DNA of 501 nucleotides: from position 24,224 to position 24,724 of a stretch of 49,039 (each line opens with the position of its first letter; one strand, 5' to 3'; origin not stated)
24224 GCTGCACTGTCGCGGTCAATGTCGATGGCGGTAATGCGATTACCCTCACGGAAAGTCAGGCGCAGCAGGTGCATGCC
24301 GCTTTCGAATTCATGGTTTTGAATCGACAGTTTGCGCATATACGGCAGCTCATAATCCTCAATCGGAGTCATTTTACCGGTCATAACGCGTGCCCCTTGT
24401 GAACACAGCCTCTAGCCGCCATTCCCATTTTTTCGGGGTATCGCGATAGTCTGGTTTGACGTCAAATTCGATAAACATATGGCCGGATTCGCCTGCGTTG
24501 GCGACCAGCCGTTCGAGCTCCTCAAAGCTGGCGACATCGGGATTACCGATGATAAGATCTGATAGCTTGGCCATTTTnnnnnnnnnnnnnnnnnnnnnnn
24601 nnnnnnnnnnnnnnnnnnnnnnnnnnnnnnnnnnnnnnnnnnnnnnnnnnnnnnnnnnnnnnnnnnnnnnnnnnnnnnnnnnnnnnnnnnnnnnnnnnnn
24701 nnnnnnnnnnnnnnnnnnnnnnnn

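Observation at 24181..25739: Uncharacterised module: TauD-like dioxygenase plus two cysteine-free mini-proteins, translationally coupled to cysG and divergent from dsrA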

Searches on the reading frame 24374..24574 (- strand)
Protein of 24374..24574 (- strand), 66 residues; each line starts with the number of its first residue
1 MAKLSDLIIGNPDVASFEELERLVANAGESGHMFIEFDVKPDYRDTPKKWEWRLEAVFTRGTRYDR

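Call 3: search_protein_families(library=pfam, proteins=[window:24374-24574:-], max_evalue=1)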
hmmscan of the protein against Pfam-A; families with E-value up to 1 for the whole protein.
window:24374-24574:- (66 aa): 0 families

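Call 4: search_protein_families(library=ncbifam, proteins=[window:24374-24574:-], max_evalue=1)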
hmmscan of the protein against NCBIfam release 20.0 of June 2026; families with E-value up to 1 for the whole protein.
window:24374-24574:- (66 aa): 1 family
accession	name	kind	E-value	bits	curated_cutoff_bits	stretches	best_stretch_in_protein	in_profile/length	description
NF012025.0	PRK15481.1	equivalog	0.0094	14.6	573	1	3-50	87-134/432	MocR-like B6 salvage transcription factor PtsJ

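Call 8: find_homologous_proteins(query=window:24374-24574:-)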
Query window:24374-24574:- (66 aa): 183 proteins with E <= 0.001 among 183 candidates; the best 120 are listed.
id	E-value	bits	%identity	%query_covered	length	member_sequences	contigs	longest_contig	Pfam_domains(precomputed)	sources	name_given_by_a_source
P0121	9.7e-38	144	100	100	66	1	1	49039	-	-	-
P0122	1.7e-32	128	88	98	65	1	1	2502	-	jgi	jgi:hypothetical protein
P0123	1.7e-32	128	88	98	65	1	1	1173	-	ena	-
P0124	1.7e-32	128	88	98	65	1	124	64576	-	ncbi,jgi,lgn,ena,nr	ncbi:MAG: hypothetical protein QNL16_08375 [Rhodobacterales bacterium]|jgi:hypothetical protein|nr:s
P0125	1.7e-32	128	88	98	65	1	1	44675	-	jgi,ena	jgi:hypothetical protein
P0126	4.6e-32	126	86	98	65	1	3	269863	-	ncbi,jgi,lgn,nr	ncbi:MAG: sulfur relay protein DsrC [Alphaproteobacteria bacterium]|jgi:hypothetical protein|nr:sulf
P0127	1.2e-31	125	85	98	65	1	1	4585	-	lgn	-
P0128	1.2e-31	125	86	98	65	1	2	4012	-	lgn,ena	-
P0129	1.7e-31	125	86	98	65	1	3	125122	-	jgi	jgi:hypothetical protein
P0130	3.4e-31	124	86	98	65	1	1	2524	-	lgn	-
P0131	3.4e-31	124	85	98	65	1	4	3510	-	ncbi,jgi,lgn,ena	-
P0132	9.2e-31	122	85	98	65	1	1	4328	-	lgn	-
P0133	1.3e-30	122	85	98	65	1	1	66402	-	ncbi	-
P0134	1.3e-30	122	83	98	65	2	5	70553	-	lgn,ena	-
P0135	1.8e-30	121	85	98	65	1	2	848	-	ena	-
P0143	9.5e-30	119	83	98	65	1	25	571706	-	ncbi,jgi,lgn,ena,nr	ncbi:MAG: hypothetical protein KDA67_02005 [Rhodobacteraceae bacterium]|nr:hypothetical protein [Par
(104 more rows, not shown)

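Call 12: find_encoding_contigs(protein=P0143, flank=10000, max_places=4)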
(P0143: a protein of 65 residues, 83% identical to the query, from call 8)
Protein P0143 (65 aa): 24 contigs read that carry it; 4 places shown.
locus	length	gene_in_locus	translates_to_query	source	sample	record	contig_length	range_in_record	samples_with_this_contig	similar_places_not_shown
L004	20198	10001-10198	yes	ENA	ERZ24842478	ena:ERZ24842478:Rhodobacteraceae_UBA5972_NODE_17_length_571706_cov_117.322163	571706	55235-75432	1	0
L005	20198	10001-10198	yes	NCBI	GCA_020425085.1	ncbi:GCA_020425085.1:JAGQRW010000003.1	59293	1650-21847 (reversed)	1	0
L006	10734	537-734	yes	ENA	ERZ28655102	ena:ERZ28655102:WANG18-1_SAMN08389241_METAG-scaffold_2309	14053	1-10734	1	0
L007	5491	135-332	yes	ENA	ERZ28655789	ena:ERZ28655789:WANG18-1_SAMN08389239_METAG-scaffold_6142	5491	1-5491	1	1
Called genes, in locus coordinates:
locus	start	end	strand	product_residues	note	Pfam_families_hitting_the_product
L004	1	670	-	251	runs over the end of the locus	PF10518:TAT_signal (weak), PF12797:Fer4_2 (faint), PF12838:Fer4_7 (faint), PF13187:Fer4_9 (faint), PF13247:Fer4_11, PF00037:Fer4 (weak), PF12837:Fer4_6 (weak), PF13237:Fer4_10 (weak)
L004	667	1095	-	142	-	-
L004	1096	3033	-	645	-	PF14691:Fer4_20, PF01266:DAO (weak), PF07992:Pyr_redox_2, PF12831:FAD_oxidored (weak), PF13450:NAD_binding_8, PF12838:Fer4_7 (weak), PF14697:Fer4_21 (weak), PF13187:Fer4_9 (weak), +3 more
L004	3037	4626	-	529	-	PF13187:Fer4_9 (faint), PF13237:Fer4_10 (faint), PF13183:Fer4_8, PF13534:Fer4_17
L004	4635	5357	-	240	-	PF02665:Nitrate_red_gam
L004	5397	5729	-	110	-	PF04358:DsrC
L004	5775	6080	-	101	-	PF04077:DsrH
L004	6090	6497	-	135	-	PF02635:DsrE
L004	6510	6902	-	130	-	PF02635:DsrE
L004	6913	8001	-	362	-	PF03460:NIR_SIR_ferr, PF01077:NIR_SIR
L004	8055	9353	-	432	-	PF03460:NIR_SIR_ferr, PF01077:NIR_SIR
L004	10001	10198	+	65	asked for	-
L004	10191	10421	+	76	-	PF22295:DUF6967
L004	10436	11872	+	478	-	PF13241:NAD_binding_7, PF14824:Sirohm_synth_M (weak), PF10414:CysG_dimeriser, PF00590:TP_methylase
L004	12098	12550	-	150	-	-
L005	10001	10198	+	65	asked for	-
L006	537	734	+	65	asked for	-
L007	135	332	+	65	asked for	-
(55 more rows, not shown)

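Call 25: search_solved_structures(query=A2, max_evalue=10, show_alignments=2)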
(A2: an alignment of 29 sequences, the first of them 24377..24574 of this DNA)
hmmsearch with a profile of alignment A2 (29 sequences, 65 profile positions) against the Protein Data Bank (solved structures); distinct sequences matched with E-value up to 10: 3.
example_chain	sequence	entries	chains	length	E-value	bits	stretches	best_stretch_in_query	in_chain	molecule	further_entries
3u3x_A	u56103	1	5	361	0.86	12.6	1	6-34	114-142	Oxidoreductase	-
1m65_A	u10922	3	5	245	0.91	12.5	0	15-51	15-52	Hypothetical protein ycdX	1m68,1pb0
8ugc_A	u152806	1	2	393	1.8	11.5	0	13-32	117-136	FD15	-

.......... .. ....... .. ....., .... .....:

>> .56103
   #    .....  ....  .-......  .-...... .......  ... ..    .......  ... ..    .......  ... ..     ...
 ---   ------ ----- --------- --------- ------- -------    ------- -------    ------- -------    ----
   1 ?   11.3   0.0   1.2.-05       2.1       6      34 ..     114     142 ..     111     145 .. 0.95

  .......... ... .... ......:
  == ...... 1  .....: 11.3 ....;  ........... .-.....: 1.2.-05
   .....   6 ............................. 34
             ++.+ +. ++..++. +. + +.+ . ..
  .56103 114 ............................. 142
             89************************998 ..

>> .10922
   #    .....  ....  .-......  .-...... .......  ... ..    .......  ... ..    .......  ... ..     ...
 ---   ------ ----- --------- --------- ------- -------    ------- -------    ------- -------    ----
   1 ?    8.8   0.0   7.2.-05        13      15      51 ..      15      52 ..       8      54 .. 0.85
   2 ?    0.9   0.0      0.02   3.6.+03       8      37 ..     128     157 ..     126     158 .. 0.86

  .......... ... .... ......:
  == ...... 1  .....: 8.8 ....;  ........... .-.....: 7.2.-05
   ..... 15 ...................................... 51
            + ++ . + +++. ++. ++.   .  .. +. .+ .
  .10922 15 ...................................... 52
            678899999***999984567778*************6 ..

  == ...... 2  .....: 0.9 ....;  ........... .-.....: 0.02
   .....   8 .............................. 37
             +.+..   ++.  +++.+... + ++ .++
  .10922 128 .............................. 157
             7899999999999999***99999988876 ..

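Call 49: predict_structure(alignment_id=A5)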
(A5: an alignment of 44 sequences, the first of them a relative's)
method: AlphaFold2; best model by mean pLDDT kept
length: 66 residues; sequences in the alignment: 44
mean_pLDDT: 68.1   pTM: 0.54
mean pLDDT of the five models: 68.1, 61.9, 58.9, 52.2, 52.2
residues with pLDDT >= 90: 0; 70-90: 39; 50-70: 22; < 50: 5
segments of 3 or more residues with pLDDT < 50: 42-44
pLDDT, mean of each block of 10 residues (from residue 1): 73 75 75 65 55 75 54
secondary structure, 60 per line:
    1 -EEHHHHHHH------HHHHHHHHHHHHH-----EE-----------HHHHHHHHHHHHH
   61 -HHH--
elements in order: H4-10 H17-29 H48-60

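Call 52: search_protein_representatives(alignment_id=A5)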
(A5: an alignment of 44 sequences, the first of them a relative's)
Query: 44 sequences, 65 profile positions. Proteins with E-value up to 0.001 (for the whole library): 106; up to 1e-10: 36; up to 1e-30: 0. The best 106 are listed.
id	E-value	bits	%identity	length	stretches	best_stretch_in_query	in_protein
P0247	1.8e-24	101.4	-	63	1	1-62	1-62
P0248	1.1e-22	95.6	-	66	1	2-63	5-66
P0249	2.0e-22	94.8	-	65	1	1-58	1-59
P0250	6.9e-22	93.1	-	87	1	3-63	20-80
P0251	1.2e-21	92.3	-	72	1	1-64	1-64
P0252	1.5e-20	88.8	-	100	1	2-62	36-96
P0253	4.1e-20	87.4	-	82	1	18-64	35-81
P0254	6.9e-20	86.7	-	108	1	3-62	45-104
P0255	2.5e-19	84.9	-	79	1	1-64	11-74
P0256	8.8e-19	83.1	-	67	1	2-44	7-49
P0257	1.6e-18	82.3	-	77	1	1-59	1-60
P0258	1.7e-18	82.3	-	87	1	1-61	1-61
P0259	2.7e-17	78.4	-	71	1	1-59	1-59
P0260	3.3e-17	78.1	-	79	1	1-59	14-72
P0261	4.3e-17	77.7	-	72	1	1-61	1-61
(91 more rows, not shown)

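Call 53: fold_search(model_id=the predicted structure, library=pdb)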
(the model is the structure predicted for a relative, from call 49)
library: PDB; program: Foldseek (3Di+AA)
matches with E <= 10: 37; with E <= 0.001: 0
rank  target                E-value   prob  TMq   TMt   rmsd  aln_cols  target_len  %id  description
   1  7qvi_B                3.2e+00  0.23  0.49  0.09   3.1        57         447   14  Fiber-forming RubisCO derived from ancestral sequence reconstruction and rational engineering (released 2022-10-12)
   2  9s4i_D                3.4e+00  0.10  0.34  0.15   6.9        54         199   11  Human carboxyhemoglobin bound to Staphylococcus aureus IsdH-N2N3 - 2IsdH:Hbdim complex - 3DVA component 0 left tail (released 2025-11-12)
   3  7pcf_F                3.4e+00  0.08  0.32  0.08   6.6        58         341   10  Human methemoglobin bound to Staphylococcus aureus hemophore IsdB (released 2022-04-13)
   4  4ij2_H                4.3e+00  0.08  0.32  0.14   6.8        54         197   11  Human methemoglobin in complex with the second and third NEAT domains of IsdH from Staphylococcus aureus (released 2013-12-25)
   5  9s3p_E                4.6e+00  0.08  0.31  0.14   6.2        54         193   11  Human carboxyhemoglobin bound to Staphylococcus aureus IsdH-N2N3 - 3IsdH(alpha2beta):Hbtet complex (released 2025-11-12)
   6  9dty_A                5.2e+00  0.06  0.34  0.23   8.9        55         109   20  Crystal structure of PRT3789 in complex with the bromodomain of human BRM (SMARCA2) and pVHL:ElonginC:ElonginB (released 2025-10-01)
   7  5wd9                  5.2e+00  0.03  0.23  0.19  11.0        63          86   13  Crystal structure of Legionella pneumophila effector lpg2328 (released 2017-11-29)
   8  5dkd_A                5.6e+00  0.07  0.35  0.23   9.3        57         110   21  Crystal structure of the bromodomain of human BRG1 (SMARCA4) in complex with PFI-3 chemical probe (released 2015-10-14)
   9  7w81_B                5.6e+00  0.07  0.32  0.15   6.8        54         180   11  Crystal structure of the heme-bound form of the linker-NEAT3 region of IsdH from Staphylococcus aureus (released 2022-10-19)
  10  7w81_A                5.6e+00  0.07  0.32  0.15   6.8        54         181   11  Crystal structure of the heme-bound form of the linker-NEAT3 region of IsdH from Staphylococcus aureus (released 2022-10-19)
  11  4ij2_E                5.6e+00  0.07  0.32  0.09   6.8        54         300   11  Human methemoglobin in complex with the second and third NEAT domains of IsdH from Staphylococcus aureus (released 2013-12-25)
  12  7pcf_E                6.0e+00  0.06  0.31  0.08   6.6        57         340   10  Human methemoglobin bound to Staphylococcus aureus hemophore IsdB (released 2022-04-13)
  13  2lhr_MODEL_1_A        6.3e+00  0.06  0.32  0.28   6.6        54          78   11  Solution structure of Staphylococcus aureus IsdH linker domain (released 2012-11-14)
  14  6tb2_D                6.3e+00  0.06  0.31  0.09   6.4        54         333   11  Structure of human haptoglobin-hemoglobin bound to S. aureus IsdH (released 2019-12-18)
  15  7s2l_A                6.3e+00  0.05  0.35  0.14   4.8        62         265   14  Crystal structure of sulfonamide resistance enzyme Sul3 apoenzyme (released 2023-05-03)
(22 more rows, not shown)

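Call 87: find_related_loci(query=A5, collection=metagenome_contigs, flank=5000)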
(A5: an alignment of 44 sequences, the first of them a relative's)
Query A5 (66 aa) in metagenome_contigs; peptide patterns used: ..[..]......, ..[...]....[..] (x = any residue, [..] = any of these).
354 stretches matched a pattern; 266 encode a relative of the query (tblastn E <= 1e-3); the best 80 are kept; 80 distinct loci.
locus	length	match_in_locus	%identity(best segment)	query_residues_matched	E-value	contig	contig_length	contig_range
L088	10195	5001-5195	88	1-65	3e-37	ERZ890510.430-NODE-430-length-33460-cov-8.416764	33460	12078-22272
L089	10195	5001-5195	88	1-65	3e-37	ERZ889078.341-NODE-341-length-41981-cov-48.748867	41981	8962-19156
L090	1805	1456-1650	85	1-65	3e-36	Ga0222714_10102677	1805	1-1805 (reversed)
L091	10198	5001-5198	82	1-66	4e-35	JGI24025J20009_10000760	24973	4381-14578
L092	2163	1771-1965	83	1-65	6e-35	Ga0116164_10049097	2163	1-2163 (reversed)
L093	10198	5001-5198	82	1-66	1e-34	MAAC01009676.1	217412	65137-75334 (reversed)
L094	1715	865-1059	86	1-65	7e-35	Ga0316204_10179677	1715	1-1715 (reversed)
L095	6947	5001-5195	82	1-65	2e-34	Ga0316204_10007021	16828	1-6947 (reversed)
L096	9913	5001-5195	83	1-65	1e-34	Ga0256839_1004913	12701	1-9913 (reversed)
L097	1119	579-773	83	1-65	4e-35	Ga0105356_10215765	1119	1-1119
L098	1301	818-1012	83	1-65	8e-35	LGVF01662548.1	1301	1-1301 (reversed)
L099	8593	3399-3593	83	1-65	3e-34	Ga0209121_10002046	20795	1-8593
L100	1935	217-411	82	1-65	3e-34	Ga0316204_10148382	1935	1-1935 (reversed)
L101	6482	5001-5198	82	1-66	4e-34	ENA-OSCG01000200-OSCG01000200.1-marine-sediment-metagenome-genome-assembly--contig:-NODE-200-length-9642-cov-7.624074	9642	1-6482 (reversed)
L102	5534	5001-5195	83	1-65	3e-34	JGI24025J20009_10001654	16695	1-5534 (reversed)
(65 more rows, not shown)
